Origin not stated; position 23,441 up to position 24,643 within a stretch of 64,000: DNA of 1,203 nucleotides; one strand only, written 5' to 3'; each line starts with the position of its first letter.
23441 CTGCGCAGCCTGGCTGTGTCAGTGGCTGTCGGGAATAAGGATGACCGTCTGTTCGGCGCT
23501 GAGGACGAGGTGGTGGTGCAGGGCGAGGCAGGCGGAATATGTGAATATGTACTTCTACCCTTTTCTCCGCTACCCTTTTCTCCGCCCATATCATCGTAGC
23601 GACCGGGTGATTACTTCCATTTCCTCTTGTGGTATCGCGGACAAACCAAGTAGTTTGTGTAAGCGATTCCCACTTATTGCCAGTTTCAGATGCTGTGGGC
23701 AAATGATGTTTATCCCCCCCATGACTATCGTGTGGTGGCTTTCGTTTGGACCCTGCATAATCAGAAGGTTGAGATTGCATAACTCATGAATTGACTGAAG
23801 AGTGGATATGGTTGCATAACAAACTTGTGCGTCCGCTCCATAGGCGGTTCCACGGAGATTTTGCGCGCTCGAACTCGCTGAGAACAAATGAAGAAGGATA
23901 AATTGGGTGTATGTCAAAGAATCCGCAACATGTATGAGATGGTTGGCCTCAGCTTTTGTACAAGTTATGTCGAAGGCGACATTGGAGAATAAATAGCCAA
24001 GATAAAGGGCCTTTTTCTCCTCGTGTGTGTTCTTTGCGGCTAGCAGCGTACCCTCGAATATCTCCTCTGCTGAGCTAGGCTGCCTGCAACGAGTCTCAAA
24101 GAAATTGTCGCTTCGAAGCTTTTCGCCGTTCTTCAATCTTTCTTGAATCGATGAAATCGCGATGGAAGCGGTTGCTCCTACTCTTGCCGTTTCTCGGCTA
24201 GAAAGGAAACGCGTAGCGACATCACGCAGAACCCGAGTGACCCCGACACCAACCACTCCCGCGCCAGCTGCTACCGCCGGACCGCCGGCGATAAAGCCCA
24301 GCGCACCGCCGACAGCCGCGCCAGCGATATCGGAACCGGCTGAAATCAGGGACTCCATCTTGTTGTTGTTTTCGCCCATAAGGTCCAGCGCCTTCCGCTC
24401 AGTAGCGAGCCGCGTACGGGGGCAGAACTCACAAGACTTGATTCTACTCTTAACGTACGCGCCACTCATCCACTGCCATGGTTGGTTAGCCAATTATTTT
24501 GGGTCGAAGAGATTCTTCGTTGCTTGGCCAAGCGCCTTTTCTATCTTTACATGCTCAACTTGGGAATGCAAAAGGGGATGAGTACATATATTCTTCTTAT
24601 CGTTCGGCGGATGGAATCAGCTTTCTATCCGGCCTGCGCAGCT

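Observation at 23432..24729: Low-GC single-gene cargo inserted into the 3' end of a giant gene, bracketed by a 104-nt duplication of that gene end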

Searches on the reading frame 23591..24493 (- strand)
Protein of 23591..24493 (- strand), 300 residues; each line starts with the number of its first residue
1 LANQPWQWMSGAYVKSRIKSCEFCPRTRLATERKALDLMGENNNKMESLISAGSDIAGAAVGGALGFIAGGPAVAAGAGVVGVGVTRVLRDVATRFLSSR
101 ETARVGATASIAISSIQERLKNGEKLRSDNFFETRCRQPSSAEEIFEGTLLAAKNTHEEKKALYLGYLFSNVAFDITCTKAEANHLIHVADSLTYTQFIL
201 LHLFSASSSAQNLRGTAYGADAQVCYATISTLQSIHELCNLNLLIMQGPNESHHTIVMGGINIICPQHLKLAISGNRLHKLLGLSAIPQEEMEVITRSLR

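Call 9: search_protein_families(library=pfam, proteins=[window:23591-24493:-], max_evalue=0.01)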
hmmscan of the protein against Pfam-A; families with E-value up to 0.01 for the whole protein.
window:23591-24493:- (300 aa): 0 families

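Call 10: search_protein_families(library=padloc, proteins=[window:23591-24493:-], max_evalue=0.1)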
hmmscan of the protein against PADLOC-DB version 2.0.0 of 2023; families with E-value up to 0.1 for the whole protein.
window:23591-24493:- (300 aa): 0 families

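Call 11: search_protein_families(library=ncbifam, proteins=[window:23591-24493:-], max_evalue=0.01)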
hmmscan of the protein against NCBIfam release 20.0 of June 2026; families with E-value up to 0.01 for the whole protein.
window:23591-24493:- (300 aa): 0 families

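Call 12: find_homologous_proteins(query=window:23591-24493:-, max_evalue=0.001)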
Query window:23591-24493:- (300 aa): 58 proteins with E <= 0.001 among 8000 candidates.
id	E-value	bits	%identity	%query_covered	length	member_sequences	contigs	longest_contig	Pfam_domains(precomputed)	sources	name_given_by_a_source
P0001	3.2e-164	563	100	87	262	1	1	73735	-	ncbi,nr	ncbi:MAG: hypothetical protein IT440_04655 [Phycisphaeraceae bacterium]|nr:hypothetical protein [Phy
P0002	7.2e-128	444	79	87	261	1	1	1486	-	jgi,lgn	jgi:hypothetical protein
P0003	1.9e-126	439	79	87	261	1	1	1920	-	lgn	-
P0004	4.2e-115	402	72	86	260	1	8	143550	-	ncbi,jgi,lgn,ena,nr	ncbi:MAG: hypothetical protein RBR42_08775 [Desulfomicrobium sp.]|nr:hypothetical protein [Desulfomi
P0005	7.4e-111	388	70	87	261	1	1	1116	-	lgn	-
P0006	1.5e-110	387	71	87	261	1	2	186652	-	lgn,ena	-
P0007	4.8e-109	382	70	87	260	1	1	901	-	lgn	-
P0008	2.8e-108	380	69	87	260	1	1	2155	-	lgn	-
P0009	6.2e-106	372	69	87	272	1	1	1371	-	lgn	-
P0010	1.3e-104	368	68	87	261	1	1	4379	-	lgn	-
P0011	4.3e-103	363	68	87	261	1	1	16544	-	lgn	-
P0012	6.1e-102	359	67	87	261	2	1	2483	-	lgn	-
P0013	3.7e-101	356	65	87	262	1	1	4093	-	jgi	jgi:hypothetical protein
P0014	3.4e-99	350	65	87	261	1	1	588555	-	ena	-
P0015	1.2e-98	348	63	87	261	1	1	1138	-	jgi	jgi:hypothetical protein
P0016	2.6e-96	340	64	86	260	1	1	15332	-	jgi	jgi:hypothetical protein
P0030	1.9e-66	242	49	84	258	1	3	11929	-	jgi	jgi:hypothetical protein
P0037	9.2e-54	201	44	87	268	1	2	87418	-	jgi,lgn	jgi:hypothetical protein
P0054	4.5e-34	136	34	86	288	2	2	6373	-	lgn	-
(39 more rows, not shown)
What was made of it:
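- The source is a MAG contig, and the two copies look like strain or species variants of one sequence (call 12).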

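Call 15: find_encoding_contigs(protein=P0004, flank=6000, max_places=4)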
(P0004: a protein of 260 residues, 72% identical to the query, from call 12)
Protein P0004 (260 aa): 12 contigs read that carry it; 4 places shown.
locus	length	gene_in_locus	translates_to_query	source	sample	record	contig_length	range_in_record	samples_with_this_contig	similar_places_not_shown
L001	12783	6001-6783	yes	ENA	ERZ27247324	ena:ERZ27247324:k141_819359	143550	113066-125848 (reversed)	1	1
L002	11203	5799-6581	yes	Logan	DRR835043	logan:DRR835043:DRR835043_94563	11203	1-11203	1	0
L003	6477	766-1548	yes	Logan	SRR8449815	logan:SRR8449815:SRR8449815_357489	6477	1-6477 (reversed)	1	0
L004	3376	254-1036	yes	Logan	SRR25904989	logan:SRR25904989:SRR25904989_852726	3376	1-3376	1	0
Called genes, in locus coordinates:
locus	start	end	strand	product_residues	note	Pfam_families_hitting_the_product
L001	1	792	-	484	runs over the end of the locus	PF02321:OEP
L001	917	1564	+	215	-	PF00440:TetR_N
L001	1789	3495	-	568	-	PF02696:SelO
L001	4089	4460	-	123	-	PF12844:HTH_19 (weak), PF13560:HTH_31, PF01381:HTH_3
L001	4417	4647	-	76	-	-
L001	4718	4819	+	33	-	-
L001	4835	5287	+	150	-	PF13098:Thioredoxin_2 (weak), PF13174:TPR_6 (faint)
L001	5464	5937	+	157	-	-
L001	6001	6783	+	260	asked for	-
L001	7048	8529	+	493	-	PF07669:Eco57I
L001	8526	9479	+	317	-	PF17728:BsuBI_PstI_RE_N, PF06616:BsuBI_PstI_RE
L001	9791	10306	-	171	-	PF13527:Acetyltransf_9, PF00583:Acetyltransf_1, PF13673:Acetyltransf_10 (weak), PF13508:Acetyltransf_7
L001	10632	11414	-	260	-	PF00037:Fer4 (faint), PF12797:Fer4_2 (faint), PF12837:Fer4_6 (faint)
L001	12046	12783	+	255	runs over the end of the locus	PF05175:MTS, PF01170:UPF0020 (weak), PF06325:PrmA (weak), PF13847:Methyltransf_31, PF08241:Methyltransf_11 (faint), PF13649:Methyltransf_25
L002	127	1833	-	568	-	PF02696:SelO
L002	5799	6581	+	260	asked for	-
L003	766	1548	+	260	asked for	-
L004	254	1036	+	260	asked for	-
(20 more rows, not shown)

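Call 16: find_encoding_contigs(protein=P0006, flank=6000, max_places=3)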
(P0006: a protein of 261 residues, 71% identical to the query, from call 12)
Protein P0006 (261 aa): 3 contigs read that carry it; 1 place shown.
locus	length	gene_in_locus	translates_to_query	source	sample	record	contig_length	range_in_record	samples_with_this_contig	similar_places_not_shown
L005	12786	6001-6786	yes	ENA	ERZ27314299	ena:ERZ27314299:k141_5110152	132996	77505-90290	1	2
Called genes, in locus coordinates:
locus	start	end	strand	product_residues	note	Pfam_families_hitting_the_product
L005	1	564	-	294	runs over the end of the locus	PF00561:Abhydrolase_1, PF12146:Hydrolase_4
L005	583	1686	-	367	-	-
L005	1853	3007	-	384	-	-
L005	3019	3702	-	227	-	-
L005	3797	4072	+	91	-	PF13560:HTH_31 (weak), PF01381:HTH_3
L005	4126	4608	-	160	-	-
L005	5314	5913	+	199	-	-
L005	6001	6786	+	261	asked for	-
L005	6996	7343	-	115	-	-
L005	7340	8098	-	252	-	-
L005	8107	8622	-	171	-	-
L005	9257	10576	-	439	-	PF02403:Seryl_tRNA_N, PF00587:tRNA-synt_2b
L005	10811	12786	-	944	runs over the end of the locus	PF00672:HAMP, PF00990:GGDEF, PF00563:EAL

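Call 17: find_encoding_contigs(protein=P0014, flank=6000, max_places=3)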
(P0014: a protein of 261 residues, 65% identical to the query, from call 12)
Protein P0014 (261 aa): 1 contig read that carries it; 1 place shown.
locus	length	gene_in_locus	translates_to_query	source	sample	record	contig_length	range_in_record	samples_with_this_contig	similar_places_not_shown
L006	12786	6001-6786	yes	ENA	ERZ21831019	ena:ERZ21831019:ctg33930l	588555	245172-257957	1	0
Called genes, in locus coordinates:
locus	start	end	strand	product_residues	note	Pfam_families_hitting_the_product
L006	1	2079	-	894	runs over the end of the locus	PF04313:HSDR_N (weak), PF00270:DEAD, PF04851:ResIII, PF18766:SWI2_SNF2 (weak), PF00271:Helicase_C, PF08463:EcoEI_R_C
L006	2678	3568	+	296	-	-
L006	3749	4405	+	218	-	PF00702:Hydrolase, PF13419:HAD_2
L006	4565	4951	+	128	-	PF14534:DUF4440 (weak)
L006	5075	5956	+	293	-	-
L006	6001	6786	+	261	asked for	-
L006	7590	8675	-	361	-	PF13784:Fic_N, PF02661:Fic, PF21248:SoFic-like_C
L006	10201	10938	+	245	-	-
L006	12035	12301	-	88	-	PF13453:Zn_ribbon_TFIIB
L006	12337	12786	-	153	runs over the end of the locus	-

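Call 25: find_encoding_contigs(protein=P0001, flank=10000, max_places=6)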
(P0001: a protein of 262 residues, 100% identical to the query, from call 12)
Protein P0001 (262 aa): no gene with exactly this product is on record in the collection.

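Call 26: find_encoding_contigs(protein=P0002, flank=3000, max_places=4)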
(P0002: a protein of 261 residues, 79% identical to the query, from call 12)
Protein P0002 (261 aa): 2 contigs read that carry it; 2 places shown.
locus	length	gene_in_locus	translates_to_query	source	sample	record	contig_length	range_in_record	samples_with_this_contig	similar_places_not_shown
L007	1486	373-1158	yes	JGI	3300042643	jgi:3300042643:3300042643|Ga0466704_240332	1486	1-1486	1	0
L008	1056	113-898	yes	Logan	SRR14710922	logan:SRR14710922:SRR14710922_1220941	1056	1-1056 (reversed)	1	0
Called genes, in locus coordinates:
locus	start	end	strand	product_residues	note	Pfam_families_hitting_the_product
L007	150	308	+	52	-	-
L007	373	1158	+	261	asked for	-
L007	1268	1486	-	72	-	?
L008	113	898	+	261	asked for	-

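Call 27: find_encoding_contigs(protein=P0003, flank=3000, max_places=4)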
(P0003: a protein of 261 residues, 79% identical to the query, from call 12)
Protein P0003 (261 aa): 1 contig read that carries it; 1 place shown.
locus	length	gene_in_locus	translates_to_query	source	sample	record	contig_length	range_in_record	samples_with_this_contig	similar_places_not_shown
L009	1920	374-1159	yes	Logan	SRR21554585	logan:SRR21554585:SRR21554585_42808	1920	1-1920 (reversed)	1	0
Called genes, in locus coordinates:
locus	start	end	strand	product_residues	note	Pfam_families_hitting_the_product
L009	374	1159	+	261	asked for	-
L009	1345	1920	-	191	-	?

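Call 32: search_solved_structures(query=A2, max_evalue=1)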
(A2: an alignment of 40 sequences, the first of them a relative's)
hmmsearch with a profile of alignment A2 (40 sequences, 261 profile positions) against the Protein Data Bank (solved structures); distinct sequences matched with E-value up to 1: 2.
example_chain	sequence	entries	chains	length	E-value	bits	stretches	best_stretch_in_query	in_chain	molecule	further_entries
22mm_d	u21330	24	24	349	0.36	13.1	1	7-41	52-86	26S proteasome non-ATPase regulatory subunit 8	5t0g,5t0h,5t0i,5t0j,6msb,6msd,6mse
12bm_d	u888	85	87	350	0.36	13.1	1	7-41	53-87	26S proteasome non-ATPase regulatory subunit 8 | RPN12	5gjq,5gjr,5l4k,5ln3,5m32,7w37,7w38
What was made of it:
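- Tried and rejected: The PDB sequence profile gave nothing (call 32).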

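Call 33: find_related_loci(query=A2, collection=genome_contigs, flank=8000)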
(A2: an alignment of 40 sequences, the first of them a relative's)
Query A2 (262 aa) in genome_contigs; peptide patterns used: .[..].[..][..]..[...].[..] (x = any residue, [..] = any of these).
92 stretches matched a pattern; 46 encode a relative of the query (tblastn E <= 1e-3); 46 distinct loci.
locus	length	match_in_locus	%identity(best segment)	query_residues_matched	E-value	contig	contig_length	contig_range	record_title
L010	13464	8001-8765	41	5-262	1e-55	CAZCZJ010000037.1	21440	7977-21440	MAG TPA_asm: uncultured Dehalococcoidaceae bacterium isolate binchicken_co89_602 genome assembly, contig: NODE_4204_leng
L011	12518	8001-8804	41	1-261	2e-50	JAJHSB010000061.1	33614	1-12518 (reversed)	MAG: Candidatus Acetothermia bacterium isolate NSHQ14.2015.Bin1 k141_3940, whole genome shotgun sequence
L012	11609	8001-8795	37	1-262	7e-50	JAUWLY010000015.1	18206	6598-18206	MAG: Candidatus Stahlbacteria bacterium isolate CSMAG_2384 CSMAG_2384_k141_1511647_length_18206_cov_7.5973, whole genome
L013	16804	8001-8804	40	7-258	2e-48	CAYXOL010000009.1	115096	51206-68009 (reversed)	MAG TPA_asm: uncultured Clostridium sp. isolate binchicken_co135_7 genome assembly, contig: NODE_377_length_115096_cov_9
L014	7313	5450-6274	39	4-261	1e-46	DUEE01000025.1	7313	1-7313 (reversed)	MAG TPA_asm: Dehalococcoidia bacterium isolate A509 Contig25, whole genome shotgun sequence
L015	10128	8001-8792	36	6-261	1e-45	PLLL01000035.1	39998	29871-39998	MAG: Dehalococcoidia bacterium isolate fen_1078 73.20120800_E3X.37_contig_1706, whole genome shotgun sequence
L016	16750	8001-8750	40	6-249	2e-43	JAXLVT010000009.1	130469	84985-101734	MAG: Anaerolineales bacterium isolate STL-CHL4 C4.48.fa-9, whole genome shotgun sequence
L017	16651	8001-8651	40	48-261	1e-43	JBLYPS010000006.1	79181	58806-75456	MAG: Dehalococcoidia bacterium isolate CedChl2 CedChl2_contig_6, whole genome shotgun sequence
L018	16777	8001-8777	37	3-257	3e-43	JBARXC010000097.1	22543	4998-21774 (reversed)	MAG: bacterium isolate MFD12922_ilm_asm_bin33 k127_67843, whole genome shotgun sequence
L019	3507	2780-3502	41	1-233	4e-43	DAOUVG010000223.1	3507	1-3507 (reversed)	MAG TPA_asm: Dehalococcoidales bacterium isolate CSMAG_843 CSMAG_843_k141_81920_length_3507_cov_5.9480, whole genome sho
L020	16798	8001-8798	38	1-257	5e-43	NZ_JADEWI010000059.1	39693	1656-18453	Nostoc sp. LEGE 06077 NODE_126_length_39693_cov_22.5437, whole genome shotgun sequence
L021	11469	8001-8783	38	1-254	2e-41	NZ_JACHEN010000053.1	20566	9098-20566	Anaerosolibacter carboniphilus strain DSM 103526 Ga0415316_53, whole genome shotgun sequence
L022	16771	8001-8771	34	5-262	2e-40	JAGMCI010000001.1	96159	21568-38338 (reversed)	MAG: candidate division WOR-3 bacterium isolate RS_16_8 ZL425.bin.8.fa_1, whole genome shotgun sequence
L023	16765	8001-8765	33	3-262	4e-39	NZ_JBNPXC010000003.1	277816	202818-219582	Methanobacterium oryzae strain DSM 11106 Ga0451169_03, whole genome shotgun sequence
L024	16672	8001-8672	37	42-262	6e-39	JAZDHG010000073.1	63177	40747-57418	MAG: Candidatus Omnitrophota bacterium isolate MEGAHIT-group-0.309 k141_2474309, whole genome shotgun sequence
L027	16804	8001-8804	32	7-254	1e-37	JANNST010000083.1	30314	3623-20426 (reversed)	MAG: Chloracidobacterium sp. isolate SOY_31_metabat_163 SOY_31_k141_806258, whole genome shotgun sequence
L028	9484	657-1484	32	3-254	1e-37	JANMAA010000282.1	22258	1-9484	MAG: Acidobacteriota bacterium isolate OTE_12_metabat_177 OTE_12_k141_279019, whole genome shotgun sequence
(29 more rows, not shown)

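Call 37: predict_structure(alignment_id=A2)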
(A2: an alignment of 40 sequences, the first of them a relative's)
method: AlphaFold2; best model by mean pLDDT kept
length: 262 residues; sequences in the alignment: 40
mean_pLDDT: 86.9   pTM: 0.85
mean pLDDT of the five models: 86.9, 85.0, 83.8, 82.4, 79.6
residues with pLDDT >= 90: 162; 70-90: 64; 50-70: 28; < 50: 8
segments of 3 or more residues with pLDDT < 50: 32-39
pLDDT, mean of each block of 10 residues (from residue 1): 66 71 57 47 74 84 92 92 93 88 95 96 97 98 98 98 89 86 87 96 94 84 91 96 97 93 92
secondary structure, 60 per line:
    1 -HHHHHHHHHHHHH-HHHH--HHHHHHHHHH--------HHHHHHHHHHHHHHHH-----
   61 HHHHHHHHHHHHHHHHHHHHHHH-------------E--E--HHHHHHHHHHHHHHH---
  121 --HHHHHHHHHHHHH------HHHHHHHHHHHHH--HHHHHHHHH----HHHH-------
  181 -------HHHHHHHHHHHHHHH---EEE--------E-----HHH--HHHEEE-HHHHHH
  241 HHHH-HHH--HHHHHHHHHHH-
elements in order: H2-14 H16-19 H22-31 H40-55 H61-83 H103-117 H123-135 H142-154 H157-165 H170-173 H188-202 E206-208 E231-233 H235-244 H251-261

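Call 39: search_protein_families(library=pfam, alignment_id=A3, max_evalue=0.0001)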
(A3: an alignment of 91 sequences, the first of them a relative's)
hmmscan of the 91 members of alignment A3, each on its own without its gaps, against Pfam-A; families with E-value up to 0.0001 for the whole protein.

A. member 1, L001:5458-5934:+ (159 aa): 0 families

B. families by the number of members that match (of 91 scanned): 73 families (the first 25 are shown)
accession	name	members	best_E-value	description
PF01425.27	Amidase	3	5.8e-166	Amidase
PF17392.7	Urocanase_C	2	3.1e-85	Urocanase C-terminal domain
PF00176.29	SNF2-rel_dom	2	1.5e-70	SNF2-related domain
PF01555.25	N6_N4_Mtase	2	1.7e-46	DNA methylase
PF00271.37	Helicase_C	2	1.4e-21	Helicase conserved C-terminal domain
PF05016.21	ParE_toxin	2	7.5e-21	ParE toxin of type II toxin-antitoxin system, parDE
PF04851.21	ResIII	2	8.2e-11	Type III restriction enzyme, res subunit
PF07669.17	Eco57I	2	3.7e-09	Eco57I restriction-modification methylase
PF01019.26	G_glu_transpept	1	1.8e-178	Gamma-glutamyltranspeptidase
PF00171.27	Aldedh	1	8e-165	Aldehyde dehydrogenase family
PF02965.22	Met_synt_B12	1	2.2e-117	Vitamin B12 dependent methionine synthase, activation domain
PF02384.22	N6_Mtase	1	1.9e-98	N-6 DNA Methylase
PF02574.22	S-methyl_trans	1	5.5e-96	Homocysteine S-methyltransferase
PF00425.24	Chorismate_bind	1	2.4e-90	chorismate binding enzyme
PF00208.27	ELFV_dehydrog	1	7.9e-90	Glutamate/Leucine/Phenylalanine/Valine dehydrogenase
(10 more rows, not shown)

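Call 40: search_protein_families(library=padloc, alignment_id=A3, max_evalue=0.00001)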
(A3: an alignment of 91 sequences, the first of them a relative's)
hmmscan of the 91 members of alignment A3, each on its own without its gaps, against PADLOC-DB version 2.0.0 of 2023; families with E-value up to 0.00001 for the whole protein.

A. member 1, L001:5458-5934:+ (159 aa): 0 families

B. families by the number of members that match (of 91 scanned): 284 families (the first 25 are shown)
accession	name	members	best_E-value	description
PDLC04134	mad2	3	2.4e-40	mads_2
PDLC02619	DrmD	2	7e-208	DrmD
PDLC00633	ZorD1|ZorD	2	1.4e-124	"SWI2/SNF2 helicase, Mrr-like nuclease"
PDLC02850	DpdE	2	2.4e-113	DpdE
PDLC02851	DpdE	2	2.1e-112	DpdE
PDLC02845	DpdE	2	4e-107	DpdE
PDLC02849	DpdE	2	1.1e-104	DpdE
PDLC00631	ZorD1|ZorD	2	4.8e-87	"SWI2/SNF2 helicase, Mrr-like nuclease"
PDLC00629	ZorD1|ZorD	2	1.1e-84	"SWI2/SNF2 helicase, Mrr-like nuclease"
PDLC00632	ZorD1|ZorD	2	3.3e-81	"SWI2/SNF2 helicase, Mrr-like nuclease"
PDLC02848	DpdE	2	2.6e-74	DpdE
PDLC03353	MTase_II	2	8.9e-71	Type II methyltransferase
PDLC00628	ZorD1|ZorD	2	2.5e-67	"SWI2/SNF2 helicase, Mrr-like nuclease"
PDLC03350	MTase_II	2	1.1e-66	Type II methyltransferase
PDLC03636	MTase_III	2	5.5e-63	Type III methyltransferase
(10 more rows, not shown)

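Call 41: fold_search(model_id=the predicted structure, library=pdb)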
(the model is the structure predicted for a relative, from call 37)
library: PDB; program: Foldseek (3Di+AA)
matches with E <= 10: 31; with E <= 0.001: 0
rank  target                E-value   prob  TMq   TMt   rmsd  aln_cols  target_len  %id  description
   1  5cwf_C                1.9e+00  0.30  0.28  0.37   6.9       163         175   13  Crystal structure of de novo designed helical repeat protein DHR8 (released 2015-12-16)
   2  5cwf_B                2.7e+00  0.30  0.31  0.41   6.2       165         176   13  Crystal structure of de novo designed helical repeat protein DHR8 (released 2015-12-16)
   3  6n4n_F                3.0e+00  0.08  0.20  0.25  14.2       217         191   12  Crystal structure of the designed protein DNCR2/danoprevir/NS3a complex (released 2019-09-11)
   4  5cwo_A                3.2e+00  0.10  0.21  0.24  13.0       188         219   10  Crystal structure of de novo designed helical repeat protein DHR76 (released 2015-12-16)
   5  8ugc_A                3.6e+00  0.06  0.23  0.18  14.3       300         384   11  FD15: Flat repeat helix-turn-helix-turn protein (released 2023-12-27)
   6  9dd2                  3.9e+00  0.11  0.32  0.32  12.7       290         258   10  Crystal Structure of Designed allosteric facilitated dissociation switch AS5 (released 2025-08-20)
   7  7upp_B                4.1e+00  0.08  0.27  0.24  14.5       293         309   10  Crystal structure of designed heterotrimeric assembly DHT03_2arm_A21/B21/C long (released 2022-12-14)
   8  8fbi                  4.5e+00  0.07  0.24  0.23  16.1       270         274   11  Improving the secretion of designed protein assemblies through negative design of cryptic transmembrane domains (released 2023-03-22)
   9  3aqb_D                4.5e+00  0.02  0.17  0.14  18.3       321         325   11  M. luteus B-P 26 heterodimeric hexaprenyl diphosphate synthase in complex with magnesium (released 2010-11-10)
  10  6fai_l                4.7e+00  0.25  0.22  0.20   6.6       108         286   16  Structure of a eukaryotic cytoplasmic pre-40S ribosomal subunit (released 2018-02-28)
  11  6cm4                  4.7e+00  0.01  0.13  0.10  19.5       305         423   10  Structure of the D2 Dopamine Receptor Bound to the Atypical Antipsychotic Drug Risperidone (released 2018-03-14)
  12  7tmq_E                5.2e+00  0.06  0.16  0.09  12.5       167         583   11  V1 complex lacking subunit C from Saccharomyces cerevisiae, State 3 (released 2022-04-06)
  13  5cwp                  5.2e+00  0.03  0.17  0.18  16.4       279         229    6  Crystal structure of de novo designed helical repeat protein DHR79 (released 2015-12-16)
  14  1jm6_B                5.2e+00  0.03  0.17  0.16  12.8       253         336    9  Pyruvate dehydrogenase kinase, isozyme 2, containing ADP (released 2001-10-24)
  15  8v2d_J                5.4e+00  0.02  0.16  0.14  17.3       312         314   10  Computational Designed Nanocage O43_129 (released 2024-03-13)
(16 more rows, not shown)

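Call 43: search_protein_families(library=pfam, proteins=[window:23591-24379:-], max_evalue=10)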
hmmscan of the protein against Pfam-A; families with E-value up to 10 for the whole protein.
window:23591-24379:- (262 aa): 1 family
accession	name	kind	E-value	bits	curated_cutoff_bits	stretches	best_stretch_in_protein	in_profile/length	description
PF21724.2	DUF6861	-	6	6.7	28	0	11-44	41-73/194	Family of unknown function (DUF6861)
